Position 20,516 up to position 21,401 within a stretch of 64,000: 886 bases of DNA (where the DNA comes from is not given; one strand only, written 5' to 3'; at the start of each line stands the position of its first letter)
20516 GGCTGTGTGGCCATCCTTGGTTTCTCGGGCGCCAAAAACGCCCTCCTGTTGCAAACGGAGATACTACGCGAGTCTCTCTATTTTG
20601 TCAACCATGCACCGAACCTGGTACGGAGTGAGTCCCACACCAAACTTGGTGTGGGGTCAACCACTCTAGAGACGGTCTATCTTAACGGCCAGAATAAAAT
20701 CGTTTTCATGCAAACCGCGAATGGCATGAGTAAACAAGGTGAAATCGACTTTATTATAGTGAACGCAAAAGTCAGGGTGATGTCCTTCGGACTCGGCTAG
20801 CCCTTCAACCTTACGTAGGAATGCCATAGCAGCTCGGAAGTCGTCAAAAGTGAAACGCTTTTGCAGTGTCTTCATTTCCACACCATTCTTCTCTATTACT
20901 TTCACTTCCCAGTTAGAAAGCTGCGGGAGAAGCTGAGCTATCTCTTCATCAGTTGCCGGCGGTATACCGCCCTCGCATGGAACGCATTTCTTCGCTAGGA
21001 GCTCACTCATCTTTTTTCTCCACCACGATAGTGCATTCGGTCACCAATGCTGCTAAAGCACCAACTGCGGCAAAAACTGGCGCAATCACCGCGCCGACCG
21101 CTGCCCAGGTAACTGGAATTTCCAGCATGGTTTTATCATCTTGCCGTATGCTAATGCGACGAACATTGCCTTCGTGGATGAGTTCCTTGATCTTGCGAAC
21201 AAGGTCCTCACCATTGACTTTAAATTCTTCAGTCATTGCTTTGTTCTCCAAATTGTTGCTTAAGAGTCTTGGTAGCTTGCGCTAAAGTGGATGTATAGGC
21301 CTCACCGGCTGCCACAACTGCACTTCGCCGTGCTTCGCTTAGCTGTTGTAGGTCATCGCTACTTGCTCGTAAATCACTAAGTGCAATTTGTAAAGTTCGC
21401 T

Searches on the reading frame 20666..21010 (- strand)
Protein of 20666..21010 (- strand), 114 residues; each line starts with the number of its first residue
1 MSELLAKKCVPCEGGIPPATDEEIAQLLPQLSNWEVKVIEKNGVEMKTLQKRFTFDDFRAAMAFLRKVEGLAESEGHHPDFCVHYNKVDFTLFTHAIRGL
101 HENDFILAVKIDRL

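Call 7: search_protein_families(library=pfam, proteins=[window:20666-21010:-], max_evalue=0.01)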
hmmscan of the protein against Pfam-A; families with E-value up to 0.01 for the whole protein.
window:20666-21010:- (114 aa): 1 family
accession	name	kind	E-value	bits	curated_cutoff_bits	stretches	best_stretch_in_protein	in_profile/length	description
PF01329.24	Pterin_4a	-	1.3e-29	102.6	26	1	18-114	2-91/91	Pterin 4 alpha carbinolamine dehydratase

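Call 71: find_homologous_proteins(query=window:20666-21010:-, max_evalue=1e-10)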
Query window:20666-21010:- (114 aa): 2747 proteins with E <= 1e-10 among 2768 candidates; the best 120 are listed.
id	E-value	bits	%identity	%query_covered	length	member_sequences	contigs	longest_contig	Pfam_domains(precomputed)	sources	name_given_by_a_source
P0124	2.0e-71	255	100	100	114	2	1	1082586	PF01329.25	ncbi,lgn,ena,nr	ncbi:MAG: 4a-hydroxytetrahydrobiopterin dehydratase [Candidatus Nomurabacteria bacterium]|nr:MAG: 4a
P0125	2.5e-56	206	80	100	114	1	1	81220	PF01329.25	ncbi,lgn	-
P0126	3.4e-54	200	76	100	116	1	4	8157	PF01329.25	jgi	jgi:4a-hydroxytetrahydrobiopterin dehydratase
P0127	7.8e-53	195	75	98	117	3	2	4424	PF01329.25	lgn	-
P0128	8.2e-53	195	77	99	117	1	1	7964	PF01329.25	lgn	-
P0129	1.1e-51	191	74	99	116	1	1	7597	PF01329.25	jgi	jgi:4a-hydroxytetrahydrobiopterin dehydratase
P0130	1.5e-51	191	78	95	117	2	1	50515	PF01329.25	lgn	-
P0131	2.8e-51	190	75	99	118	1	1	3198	PF01329.25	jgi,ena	-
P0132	4.7e-49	183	73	97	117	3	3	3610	PF01329.25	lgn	-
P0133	1.7e-48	181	70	100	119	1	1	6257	PF01329.25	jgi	jgi:4a-hydroxytetrahydrobiopterin dehydratase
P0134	2.7e-48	181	73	99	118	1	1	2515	PF01329.25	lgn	-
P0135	8.8e-48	179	68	97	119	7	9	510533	PF01329.25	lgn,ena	-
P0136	2.0e-47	178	71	99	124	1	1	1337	PF01329.25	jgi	jgi:4a-hydroxytetrahydrobiopterin dehydratase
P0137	2.1e-47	178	67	100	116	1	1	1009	PF01329.25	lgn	-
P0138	2.7e-47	177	66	99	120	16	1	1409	PF01329.25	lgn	-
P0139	9.5e-47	176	65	99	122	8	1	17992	PF01329.25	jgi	jgi:4a-hydroxytetrahydrobiopterin dehydratase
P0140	1.5e-46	175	69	97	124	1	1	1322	PF01329.25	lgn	-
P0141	2.2e-46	174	70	97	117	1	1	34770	PF01329.25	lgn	-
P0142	2.2e-46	174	70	97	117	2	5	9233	PF01329.25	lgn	-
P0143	4.6e-46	173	70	97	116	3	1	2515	PF01329.25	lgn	-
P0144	4.9e-46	173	69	98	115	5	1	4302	PF01329.25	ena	-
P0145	6.5e-46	173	68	97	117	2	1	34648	PF01329.25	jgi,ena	-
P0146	6.6e-46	173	68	97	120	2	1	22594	PF01329.25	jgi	jgi:4a-hydroxytetrahydrobiopterin dehydratase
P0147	8.9e-46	172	66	100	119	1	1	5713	PF01329.25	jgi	jgi:4a-hydroxytetrahydrobiopterin dehydratase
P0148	1.8e-45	171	66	100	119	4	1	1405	PF01329.25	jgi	jgi:4a-hydroxytetrahydrobiopterin dehydratase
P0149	2.3e-45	171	69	96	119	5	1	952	PF01329.25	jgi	jgi:4a-hydroxytetrahydrobiopterin dehydratase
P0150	3.0e-45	171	72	96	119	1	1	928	PF01329.25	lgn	-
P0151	3.1e-45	171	66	100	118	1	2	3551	PF01329.25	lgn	-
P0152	3.1e-45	171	68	100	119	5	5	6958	PF01329.25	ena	-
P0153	3.9e-45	170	68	97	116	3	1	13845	PF01329.25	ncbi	ncbi:MAG: 4a-hydroxytetrahydrobiopterin dehydratase [Patescibacteria group bacterium]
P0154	4.5e-45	170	69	100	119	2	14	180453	PF01329.25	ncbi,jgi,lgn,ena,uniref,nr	ncbi:MAG: hypothetical protein A2898_03480 [Candidatus Kerfeldbacteria bacterium RIFCSPLOWO2_01_FULL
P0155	5.8e-45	170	69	96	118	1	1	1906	PF01329.25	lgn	-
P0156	8.4e-45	169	63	99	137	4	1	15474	PF01329.25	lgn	-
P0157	1.5e-44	169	66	96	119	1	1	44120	PF01329.25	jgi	-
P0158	2.5e-44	168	68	97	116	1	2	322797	PF01329.25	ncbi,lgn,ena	ncbi:MAG: 4a-hydroxytetrahydrobiopterin dehydratase [Patescibacteria group bacterium]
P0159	3.8e-44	167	68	97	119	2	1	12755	PF01329.25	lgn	-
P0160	4.0e-44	167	65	99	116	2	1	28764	PF01329.25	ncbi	-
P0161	4.5e-44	167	66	97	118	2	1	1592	PF01329.25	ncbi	-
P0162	5.4e-44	167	64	100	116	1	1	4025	PF01329.25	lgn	-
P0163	5.5e-44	167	68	97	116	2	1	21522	PF01329.25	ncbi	-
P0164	6.6e-44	166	67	100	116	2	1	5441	PF01329.25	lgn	-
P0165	7.4e-44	166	65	97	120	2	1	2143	PF01329.25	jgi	-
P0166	8.8e-44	166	65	100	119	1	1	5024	PF01329.25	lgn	-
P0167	9.5e-44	166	66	100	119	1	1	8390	PF01329.25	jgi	jgi:4a-hydroxytetrahydrobiopterin dehydratase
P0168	1.0e-43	166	64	100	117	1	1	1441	PF01329.25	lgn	-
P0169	1.1e-43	166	67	100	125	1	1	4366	PF01329.25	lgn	-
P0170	1.2e-43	166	63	100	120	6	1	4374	PF01329.25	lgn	-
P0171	1.5e-43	165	67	98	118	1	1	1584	PF01329.25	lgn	-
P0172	2.3e-43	165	64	100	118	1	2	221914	PF01329.25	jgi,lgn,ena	jgi:4a-hydroxytetrahydrobiopterin dehydratase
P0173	2.6e-43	165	68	97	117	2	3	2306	PF01329.25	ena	-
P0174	3.1e-43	164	65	97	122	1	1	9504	PF01329.25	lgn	-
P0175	3.5e-43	164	65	97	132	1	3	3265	PF01329.25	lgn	-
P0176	4.8e-43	164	67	97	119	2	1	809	PF01329.25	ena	-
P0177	5.0e-43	164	65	99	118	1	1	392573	PF01329.25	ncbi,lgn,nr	ncbi:MAG: 4a-hydroxytetrahydrobiopterin dehydratase [candidate division Zixibacteria bacterium]|nr:4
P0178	5.2e-43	164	63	98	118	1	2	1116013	PF01329.25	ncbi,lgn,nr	ncbi:MAG: 4a-hydroxytetrahydrobiopterin dehydratase [Candidatus Kerfeldbacteria bacterium]|nr:4a-hyd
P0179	5.3e-43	164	65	97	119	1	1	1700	PF01329.25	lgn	-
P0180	5.4e-43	164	67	100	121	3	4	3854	PF01329.25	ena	-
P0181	5.8e-43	163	65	97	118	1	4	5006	PF01329.25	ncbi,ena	-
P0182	6.4e-43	163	65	97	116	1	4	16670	PF01329.25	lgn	-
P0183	6.8e-43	163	66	100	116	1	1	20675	PF01329.25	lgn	-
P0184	7.4e-43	163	67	97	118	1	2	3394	PF01329.25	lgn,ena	-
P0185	8.3e-43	163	66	98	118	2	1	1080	PF01329.25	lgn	-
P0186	1.2e-42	162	66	97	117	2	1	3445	PF01329.25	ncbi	-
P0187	1.3e-42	162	65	97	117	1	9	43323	PF01329.25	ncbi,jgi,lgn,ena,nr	ncbi:MAG: 4a-hydroxytetrahydrobiopterin dehydratase [candidate division Zixibacteria bacterium]|nr:4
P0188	1.4e-42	162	65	97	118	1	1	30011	PF01329.25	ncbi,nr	ncbi:MAG: 4a-hydroxytetrahydrobiopterin dehydratase [bacterium]|nr:4a-hydroxytetrahydrobiopterin deh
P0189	1.4e-42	162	66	99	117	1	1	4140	PF01329.25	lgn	-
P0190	1.5e-42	162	65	97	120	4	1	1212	PF01329.25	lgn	-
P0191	1.6e-42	162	64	100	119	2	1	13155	PF01329.25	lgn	-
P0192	1.6e-42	162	63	97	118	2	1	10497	PF01329.25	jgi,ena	-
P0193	2.3e-42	162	65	97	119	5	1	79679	PF01329.25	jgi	-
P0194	2.8e-42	161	65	97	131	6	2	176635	PF01329.25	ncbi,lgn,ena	ncbi:MAG: 4a-hydroxytetrahydrobiopterin dehydratase [Patescibacteria group bacterium]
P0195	3.0e-42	161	64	97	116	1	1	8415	PF01329.25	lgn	-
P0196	4.4e-42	161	65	97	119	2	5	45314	PF01329.25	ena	-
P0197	5.2e-42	160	64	100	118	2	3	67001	PF01329.25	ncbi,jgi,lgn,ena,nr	ncbi:MAG: 4a-hydroxytetrahydrobiopterin dehydratase [candidate division Zixibacteria bacterium]|nr:4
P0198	6.2e-42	160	66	97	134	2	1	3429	PF01329.25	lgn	-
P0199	6.8e-42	160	63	100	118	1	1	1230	PF01329.25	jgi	jgi:4a-hydroxytetrahydrobiopterin dehydratase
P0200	7.2e-42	160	66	100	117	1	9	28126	PF01329.25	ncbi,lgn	-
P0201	7.8e-42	160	63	96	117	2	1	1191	PF01329.25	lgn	-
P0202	1.0e-41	159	62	97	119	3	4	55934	PF01329.25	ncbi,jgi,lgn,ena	-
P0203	1.3e-41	159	65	99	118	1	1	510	PF01329.25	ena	-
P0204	1.4e-41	159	63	97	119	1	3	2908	PF01329.25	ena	-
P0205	1.5e-41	159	66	97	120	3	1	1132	PF01329.25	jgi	jgi:4a-hydroxytetrahydrobiopterin dehydratase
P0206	2.3e-41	158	63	100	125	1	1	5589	PF01329.25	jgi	jgi:4a-hydroxytetrahydrobiopterin dehydratase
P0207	3.3e-41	158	66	98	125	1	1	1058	PF01329.25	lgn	-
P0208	4.8e-41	157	65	100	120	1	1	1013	PF01329.25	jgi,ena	-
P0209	5.0e-41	157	64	100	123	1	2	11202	PF01329.25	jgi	jgi:4a-hydroxytetrahydrobiopterin dehydratase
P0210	6.3e-41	157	62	99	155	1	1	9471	PF01329.25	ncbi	-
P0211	7.6e-41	157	61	100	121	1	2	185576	PF01329.25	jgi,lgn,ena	-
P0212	1.9e-40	155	63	97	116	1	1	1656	PF01329.25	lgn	-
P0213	2.0e-40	155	61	96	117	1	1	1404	PF01329.25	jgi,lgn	-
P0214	4.2e-40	154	65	96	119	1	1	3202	PF01329.25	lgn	-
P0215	4.5e-40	154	65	97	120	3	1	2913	PF01329.25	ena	-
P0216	5.7e-40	154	68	87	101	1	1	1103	PF01329.25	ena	-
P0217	1.1e-39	153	63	100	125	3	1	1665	PF01329.25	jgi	jgi:4a-hydroxytetrahydrobiopterin dehydratase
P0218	1.4e-39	153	61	97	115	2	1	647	PF01329.25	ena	-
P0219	1.7e-39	152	60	99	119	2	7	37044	PF01329.25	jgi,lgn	-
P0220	2.1e-39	152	61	100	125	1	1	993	PF01329.25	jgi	jgi:4a-hydroxytetrahydrobiopterin dehydratase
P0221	7.1e-39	150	59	98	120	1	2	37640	PF01329.25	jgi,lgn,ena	-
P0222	7.5e-39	150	61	95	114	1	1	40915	PF01329.25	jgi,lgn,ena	-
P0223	8.3e-39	150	62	100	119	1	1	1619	PF01329.25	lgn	-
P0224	1.0e-38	150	63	99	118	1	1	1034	PF01329.25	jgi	jgi:4a-hydroxytetrahydrobiopterin dehydratase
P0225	1.0e-38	150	60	98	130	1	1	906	PF01329.25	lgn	-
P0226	1.9e-38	149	61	97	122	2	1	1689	PF01329.25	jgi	jgi:4a-hydroxytetrahydrobiopterin dehydratase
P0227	2.2e-38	149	64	98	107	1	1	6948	PF01329.25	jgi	jgi:4a-hydroxytetrahydrobiopterin dehydratase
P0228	3.0e-38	148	61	97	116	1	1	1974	PF01329.25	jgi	jgi:4a-hydroxytetrahydrobiopterin dehydratase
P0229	4.2e-38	148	62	100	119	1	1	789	PF01329.25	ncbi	-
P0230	8.0e-38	147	60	97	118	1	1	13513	PF01329.25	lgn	-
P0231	8.2e-38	147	62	97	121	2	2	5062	PF01329.25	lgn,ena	-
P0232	1.2e-37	146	58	100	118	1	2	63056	PF01329.25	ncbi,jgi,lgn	-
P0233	3.3e-37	145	59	97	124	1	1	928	PF01329.25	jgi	jgi:4a-hydroxytetrahydrobiopterin dehydratase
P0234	3.4e-37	145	63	97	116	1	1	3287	PF01329.25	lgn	-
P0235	4.4e-37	144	65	95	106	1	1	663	PF01329.25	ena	-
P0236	1.0e-36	143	61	100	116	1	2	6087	PF01329.25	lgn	-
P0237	4.3e-36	141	58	97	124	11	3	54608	PF01329.25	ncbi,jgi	ncbi:MAG: 4a-hydroxytetrahydrobiopterin dehydratase [Candidatus Zixiibacteriota bacterium]|jgi:4a-hy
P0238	5.8e-36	141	57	97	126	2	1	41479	PF01329.25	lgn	-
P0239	1.5e-35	140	59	97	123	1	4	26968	PF01329.25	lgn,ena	-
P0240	4.8e-35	138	59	100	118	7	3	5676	PF01329.25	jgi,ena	-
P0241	4.9e-35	138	55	97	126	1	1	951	PF01329.25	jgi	jgi:4a-hydroxytetrahydrobiopterin dehydratase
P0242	5.4e-35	138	59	97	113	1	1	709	PF01329.25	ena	-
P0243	6.2e-35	138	61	100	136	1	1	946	PF01329.25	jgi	jgi:4a-hydroxytetrahydrobiopterin dehydratase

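Call 72: find_encoding_contigs(protein=P0125, flank=5000, max_places=2)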
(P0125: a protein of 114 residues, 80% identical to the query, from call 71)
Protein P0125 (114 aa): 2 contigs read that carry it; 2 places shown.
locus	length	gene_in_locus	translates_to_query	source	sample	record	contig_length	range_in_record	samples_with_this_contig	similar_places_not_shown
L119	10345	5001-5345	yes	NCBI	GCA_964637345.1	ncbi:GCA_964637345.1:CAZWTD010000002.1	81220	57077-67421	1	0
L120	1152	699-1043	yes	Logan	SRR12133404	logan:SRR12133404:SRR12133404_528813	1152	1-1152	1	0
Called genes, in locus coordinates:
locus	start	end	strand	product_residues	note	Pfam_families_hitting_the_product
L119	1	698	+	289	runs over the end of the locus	PF01988:VIT1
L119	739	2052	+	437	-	-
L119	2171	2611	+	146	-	-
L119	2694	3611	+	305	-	PF00005:ABC_tran, PF02463:SMC_N (faint), PF13175:AAA_15 (faint), PF13304:AAA_21, PF13732:DrrA1-3_C (weak)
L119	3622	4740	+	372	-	PF12698:ABC2_membrane_3, PF01061:ABC2_membrane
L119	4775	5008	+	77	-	PF14242:DUF4342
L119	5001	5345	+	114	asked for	PF01329:Pterin_4a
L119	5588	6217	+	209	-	-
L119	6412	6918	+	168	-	PF13473:Cupredoxin_1, PF00127:Copper-bind (weak)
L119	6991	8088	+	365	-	PF09587:PGA_cap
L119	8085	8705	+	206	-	PF01725:Ham1p_like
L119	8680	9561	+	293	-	PF01522:Polysacc_deac_1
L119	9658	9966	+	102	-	-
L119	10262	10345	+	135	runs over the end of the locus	PF08570:DUF1761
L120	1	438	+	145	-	?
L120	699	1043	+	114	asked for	PF01329:Pterin_4a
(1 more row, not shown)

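Call 73: find_encoding_contigs(protein=P0130, flank=5000, max_places=2)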
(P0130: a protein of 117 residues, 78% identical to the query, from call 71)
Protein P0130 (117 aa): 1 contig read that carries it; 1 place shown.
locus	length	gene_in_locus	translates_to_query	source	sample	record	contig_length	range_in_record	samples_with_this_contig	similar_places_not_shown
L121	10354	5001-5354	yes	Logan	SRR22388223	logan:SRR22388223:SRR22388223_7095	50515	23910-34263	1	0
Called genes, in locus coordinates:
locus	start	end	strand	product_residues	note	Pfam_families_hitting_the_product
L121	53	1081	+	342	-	PF13386:DsbD_2, PF13473:Cupredoxin_1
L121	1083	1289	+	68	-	PF00403:HMA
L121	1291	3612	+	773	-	PF00403:HMA, PF00122:E1-E2_ATPase, PF00702:Hydrolase, PF12710:HAD (weak), PF08282:Hydrolase_3 (weak)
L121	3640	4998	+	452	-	PF01116:F_bP_aldolase, PF08013:GatZ_KbaZ-like (weak)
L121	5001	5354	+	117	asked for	PF01329:Pterin_4a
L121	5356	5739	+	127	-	PF00072:Response_reg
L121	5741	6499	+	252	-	PF12697:Abhydrolase_6 (faint)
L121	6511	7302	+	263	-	PF12705:PDDEXK_1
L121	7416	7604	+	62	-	PF23477:zf_Tbcl_2 (weak)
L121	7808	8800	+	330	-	PF01063:Aminotran_4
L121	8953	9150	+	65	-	PF00313:CSD, PF08206:OB_RNB (weak)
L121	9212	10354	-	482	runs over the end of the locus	PF00270:DEAD, PF04851:ResIII (weak), PF00271:Helicase_C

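Call 76: find_encoding_contigs(protein=P0126, flank=4000, max_places=2)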
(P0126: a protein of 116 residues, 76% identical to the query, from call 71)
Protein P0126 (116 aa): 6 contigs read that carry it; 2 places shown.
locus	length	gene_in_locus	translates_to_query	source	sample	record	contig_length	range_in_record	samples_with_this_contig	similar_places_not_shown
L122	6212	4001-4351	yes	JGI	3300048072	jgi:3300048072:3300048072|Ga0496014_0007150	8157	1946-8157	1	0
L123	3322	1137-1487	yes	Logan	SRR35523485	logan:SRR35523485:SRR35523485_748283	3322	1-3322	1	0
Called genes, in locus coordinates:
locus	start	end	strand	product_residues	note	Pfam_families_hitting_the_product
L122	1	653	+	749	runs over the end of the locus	-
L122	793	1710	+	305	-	PF00005:ABC_tran, PF13304:AAA_21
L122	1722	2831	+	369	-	PF12698:ABC2_membrane_3, PF01061:ABC2_membrane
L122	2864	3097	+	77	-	PF14242:DUF4342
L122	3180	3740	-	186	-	-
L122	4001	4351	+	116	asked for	PF01329:Pterin_4a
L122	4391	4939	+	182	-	PF13473:Cupredoxin_1, PF00127:Copper-bind (weak)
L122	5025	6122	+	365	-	PF09587:PGA_cap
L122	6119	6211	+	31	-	?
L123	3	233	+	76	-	?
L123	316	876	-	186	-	-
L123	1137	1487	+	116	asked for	PF01329:Pterin_4a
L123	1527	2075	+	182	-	PF13473:Cupredoxin_1, PF00127:Copper-bind (weak)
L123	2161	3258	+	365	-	PF09587:PGA_cap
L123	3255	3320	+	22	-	?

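Call 77: find_encoding_contigs(protein=P0128, flank=4000, max_places=2)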
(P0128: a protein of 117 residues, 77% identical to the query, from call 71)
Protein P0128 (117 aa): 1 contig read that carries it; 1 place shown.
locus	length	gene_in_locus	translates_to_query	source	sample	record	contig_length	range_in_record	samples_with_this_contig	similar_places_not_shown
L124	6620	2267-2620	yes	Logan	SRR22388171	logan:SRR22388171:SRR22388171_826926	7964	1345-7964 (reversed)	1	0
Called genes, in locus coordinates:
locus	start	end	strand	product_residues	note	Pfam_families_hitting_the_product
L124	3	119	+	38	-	?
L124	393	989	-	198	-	-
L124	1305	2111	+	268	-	-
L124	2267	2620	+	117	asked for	PF01329:Pterin_4a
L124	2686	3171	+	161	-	PF13473:Cupredoxin_1, PF00127:Copper-bind (weak)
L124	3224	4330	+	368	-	PF09587:PGA_cap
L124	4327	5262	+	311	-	PF01522:Polysacc_deac_1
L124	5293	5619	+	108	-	PF02583:Trns_repr_metal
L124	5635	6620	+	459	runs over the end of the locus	PF00403:HMA, PF13386:DsbD_2, PF13473:Cupredoxin_1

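Call 78: find_encoding_contigs(protein=P0129, flank=4000, max_places=2)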
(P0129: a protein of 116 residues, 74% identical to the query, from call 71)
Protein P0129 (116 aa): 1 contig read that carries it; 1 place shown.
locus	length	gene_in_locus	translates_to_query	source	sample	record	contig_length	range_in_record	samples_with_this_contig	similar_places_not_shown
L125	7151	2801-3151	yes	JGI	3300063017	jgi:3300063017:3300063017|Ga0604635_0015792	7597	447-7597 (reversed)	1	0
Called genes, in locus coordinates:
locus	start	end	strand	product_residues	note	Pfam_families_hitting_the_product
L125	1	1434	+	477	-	?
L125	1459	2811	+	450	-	PF01116:F_bP_aldolase, PF08013:GatZ_KbaZ-like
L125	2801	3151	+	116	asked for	PF01329:Pterin_4a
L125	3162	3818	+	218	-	-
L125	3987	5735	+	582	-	PF13401:AAA_22 (faint), PF05157:MshEN, PF00437:T2SSE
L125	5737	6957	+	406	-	PF28597:T2SSF_N, PF00482:T2SSF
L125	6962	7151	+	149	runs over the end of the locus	PF07963:N_methyl (weak)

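Call 86: search_protein_families(library=pfam, proteins=[L119:5588-6217:+], max_evalue=0.001)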
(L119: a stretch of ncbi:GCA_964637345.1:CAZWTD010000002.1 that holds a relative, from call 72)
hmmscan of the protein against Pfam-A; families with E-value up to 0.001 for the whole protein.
L119:5588-6217:+ (209 aa): 0 families

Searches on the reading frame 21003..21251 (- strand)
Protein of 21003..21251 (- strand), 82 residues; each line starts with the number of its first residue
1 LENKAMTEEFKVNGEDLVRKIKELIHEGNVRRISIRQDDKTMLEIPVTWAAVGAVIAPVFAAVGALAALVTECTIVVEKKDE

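Call 7: search_protein_families(library=pfam, proteins=[window:21003-21251:-], max_evalue=0.01)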
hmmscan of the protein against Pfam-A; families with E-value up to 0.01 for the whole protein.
window:21003-21251:- (82 aa): 1 family
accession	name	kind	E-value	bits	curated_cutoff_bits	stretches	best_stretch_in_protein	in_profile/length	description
PF14242.11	DUF4342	-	9.5e-30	102.9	25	1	3-79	1-81/81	Domain of unknown function (DUF4342)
